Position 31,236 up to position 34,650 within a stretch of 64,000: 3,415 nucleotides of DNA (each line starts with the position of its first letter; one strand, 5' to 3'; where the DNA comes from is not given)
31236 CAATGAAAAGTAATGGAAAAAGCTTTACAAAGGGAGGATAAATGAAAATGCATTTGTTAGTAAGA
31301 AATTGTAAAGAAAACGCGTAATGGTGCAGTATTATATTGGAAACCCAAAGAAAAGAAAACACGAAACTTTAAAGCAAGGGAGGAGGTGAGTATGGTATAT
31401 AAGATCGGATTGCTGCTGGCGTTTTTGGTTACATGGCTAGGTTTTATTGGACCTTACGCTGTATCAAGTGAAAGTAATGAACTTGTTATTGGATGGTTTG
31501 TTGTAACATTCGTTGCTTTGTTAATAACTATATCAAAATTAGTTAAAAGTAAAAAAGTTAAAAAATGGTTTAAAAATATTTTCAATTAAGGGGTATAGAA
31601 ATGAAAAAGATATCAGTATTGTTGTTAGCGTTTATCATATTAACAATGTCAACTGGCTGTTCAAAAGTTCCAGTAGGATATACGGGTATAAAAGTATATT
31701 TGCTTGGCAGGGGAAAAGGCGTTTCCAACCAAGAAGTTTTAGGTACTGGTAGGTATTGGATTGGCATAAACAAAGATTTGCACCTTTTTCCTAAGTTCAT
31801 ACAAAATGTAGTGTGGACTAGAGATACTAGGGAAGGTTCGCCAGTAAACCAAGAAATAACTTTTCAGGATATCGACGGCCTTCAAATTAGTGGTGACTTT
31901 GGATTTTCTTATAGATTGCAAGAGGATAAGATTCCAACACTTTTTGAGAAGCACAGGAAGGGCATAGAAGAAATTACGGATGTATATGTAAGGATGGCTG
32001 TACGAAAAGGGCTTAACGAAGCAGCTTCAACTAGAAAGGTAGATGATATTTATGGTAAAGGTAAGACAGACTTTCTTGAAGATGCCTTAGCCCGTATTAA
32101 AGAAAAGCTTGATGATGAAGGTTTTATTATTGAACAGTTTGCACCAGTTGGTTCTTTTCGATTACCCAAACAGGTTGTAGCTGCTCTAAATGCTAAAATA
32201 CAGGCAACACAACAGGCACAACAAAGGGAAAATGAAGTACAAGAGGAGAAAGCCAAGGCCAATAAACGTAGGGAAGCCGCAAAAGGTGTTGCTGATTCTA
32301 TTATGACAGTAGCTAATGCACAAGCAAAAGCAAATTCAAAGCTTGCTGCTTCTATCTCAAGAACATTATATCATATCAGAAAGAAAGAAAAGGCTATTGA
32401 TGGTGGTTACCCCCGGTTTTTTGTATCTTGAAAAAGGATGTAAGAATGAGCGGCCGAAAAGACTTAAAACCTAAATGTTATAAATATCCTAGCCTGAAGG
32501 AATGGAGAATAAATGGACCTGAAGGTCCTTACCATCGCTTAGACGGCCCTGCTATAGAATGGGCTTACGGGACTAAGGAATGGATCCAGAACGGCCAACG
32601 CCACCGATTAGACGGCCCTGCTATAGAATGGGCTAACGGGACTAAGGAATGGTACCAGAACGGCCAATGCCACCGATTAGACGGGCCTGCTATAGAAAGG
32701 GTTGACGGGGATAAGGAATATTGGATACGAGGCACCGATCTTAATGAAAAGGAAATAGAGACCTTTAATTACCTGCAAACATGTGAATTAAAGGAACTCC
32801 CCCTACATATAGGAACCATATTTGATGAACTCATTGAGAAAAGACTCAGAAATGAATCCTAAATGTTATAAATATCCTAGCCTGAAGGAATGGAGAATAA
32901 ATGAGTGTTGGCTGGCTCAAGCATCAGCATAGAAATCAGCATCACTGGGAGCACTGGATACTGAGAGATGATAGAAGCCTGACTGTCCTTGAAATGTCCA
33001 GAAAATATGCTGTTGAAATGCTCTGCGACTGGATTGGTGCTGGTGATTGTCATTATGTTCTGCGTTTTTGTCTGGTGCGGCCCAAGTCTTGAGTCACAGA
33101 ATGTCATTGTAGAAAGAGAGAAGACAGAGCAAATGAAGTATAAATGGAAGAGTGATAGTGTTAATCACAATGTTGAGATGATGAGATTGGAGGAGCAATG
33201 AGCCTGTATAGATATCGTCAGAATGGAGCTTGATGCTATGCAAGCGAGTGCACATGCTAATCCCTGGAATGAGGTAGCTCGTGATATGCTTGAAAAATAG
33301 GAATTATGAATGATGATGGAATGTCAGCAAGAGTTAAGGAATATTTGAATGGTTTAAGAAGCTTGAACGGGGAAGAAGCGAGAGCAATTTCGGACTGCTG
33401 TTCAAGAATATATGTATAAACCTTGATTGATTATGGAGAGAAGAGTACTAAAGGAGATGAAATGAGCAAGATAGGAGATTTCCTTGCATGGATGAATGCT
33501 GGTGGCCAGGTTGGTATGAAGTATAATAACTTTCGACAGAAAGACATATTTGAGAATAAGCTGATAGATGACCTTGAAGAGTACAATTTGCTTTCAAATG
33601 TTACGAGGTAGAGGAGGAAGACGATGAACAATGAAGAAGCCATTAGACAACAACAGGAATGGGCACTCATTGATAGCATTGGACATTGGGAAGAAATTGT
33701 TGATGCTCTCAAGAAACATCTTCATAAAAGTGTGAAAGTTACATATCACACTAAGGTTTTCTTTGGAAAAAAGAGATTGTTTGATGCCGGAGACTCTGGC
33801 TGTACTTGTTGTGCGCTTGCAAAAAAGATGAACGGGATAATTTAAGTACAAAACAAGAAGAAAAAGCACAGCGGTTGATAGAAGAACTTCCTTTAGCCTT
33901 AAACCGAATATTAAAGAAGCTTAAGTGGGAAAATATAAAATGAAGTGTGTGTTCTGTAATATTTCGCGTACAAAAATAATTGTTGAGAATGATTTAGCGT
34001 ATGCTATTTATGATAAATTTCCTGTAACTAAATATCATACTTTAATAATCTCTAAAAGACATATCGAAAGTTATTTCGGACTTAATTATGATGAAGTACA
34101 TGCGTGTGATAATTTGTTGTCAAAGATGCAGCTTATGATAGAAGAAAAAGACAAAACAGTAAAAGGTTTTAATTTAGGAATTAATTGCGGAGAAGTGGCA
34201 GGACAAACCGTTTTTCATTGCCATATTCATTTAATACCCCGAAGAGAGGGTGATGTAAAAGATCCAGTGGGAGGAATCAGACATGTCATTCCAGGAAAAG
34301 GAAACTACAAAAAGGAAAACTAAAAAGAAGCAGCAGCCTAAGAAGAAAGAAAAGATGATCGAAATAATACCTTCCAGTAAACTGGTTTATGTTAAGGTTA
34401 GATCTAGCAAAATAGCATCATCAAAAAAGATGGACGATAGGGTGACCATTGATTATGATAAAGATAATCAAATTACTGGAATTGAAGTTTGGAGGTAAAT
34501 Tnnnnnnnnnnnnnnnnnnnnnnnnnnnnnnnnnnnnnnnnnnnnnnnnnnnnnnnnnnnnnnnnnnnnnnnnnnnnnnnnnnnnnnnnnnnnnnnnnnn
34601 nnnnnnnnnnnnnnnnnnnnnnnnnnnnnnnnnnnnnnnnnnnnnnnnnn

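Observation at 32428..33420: Compositionally foreign segment bounded by 46-bp perfect direct repeats and containing freshly expanded 69-bp tandem repeats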

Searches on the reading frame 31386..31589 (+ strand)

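Call 27: search_protein_families(library=phrogs, proteins=[window:31386-31589:+], max_evalue=0.001)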
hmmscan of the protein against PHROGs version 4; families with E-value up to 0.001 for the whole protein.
window:31386-31589:+ (67 aa): 0 families

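Call 41: search_protein_families(library=phrogs, proteins=[window:31386-31589:+], max_evalue=0.5)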
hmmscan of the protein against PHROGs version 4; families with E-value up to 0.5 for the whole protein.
window:31386-31589:+ (67 aa): 3 families
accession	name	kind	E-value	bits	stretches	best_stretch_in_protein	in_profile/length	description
phrog_11491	-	unknown function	0.042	14.9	1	7-62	15-58/198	-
phrog_24472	-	unknown function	0.092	14.5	1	4-63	26-90/107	-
phrog_31708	-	unknown function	0.37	12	0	21-66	33-67/68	-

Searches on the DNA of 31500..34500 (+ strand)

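Call 6: search_dna_similar(query=window:31500-34500:+, collection=phages, mode=near, max_rows=30)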
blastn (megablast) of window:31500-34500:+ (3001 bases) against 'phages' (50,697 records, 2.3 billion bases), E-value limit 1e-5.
No match.

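Call 30: search_rna_families(source=window, start=31500, end=34500, threshold=evalue, max_evalue=1)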
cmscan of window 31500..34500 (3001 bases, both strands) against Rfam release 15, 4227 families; matches with E-value up to 1: 0.
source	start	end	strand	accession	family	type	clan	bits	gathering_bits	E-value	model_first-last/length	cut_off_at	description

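Call 73: search_dna_similar(query=window:32400-33700:+, collection=phages, mode=distant, max_evalue=0.01, max_rows=15)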
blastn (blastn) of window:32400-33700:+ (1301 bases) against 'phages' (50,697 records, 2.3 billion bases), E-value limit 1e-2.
No match.
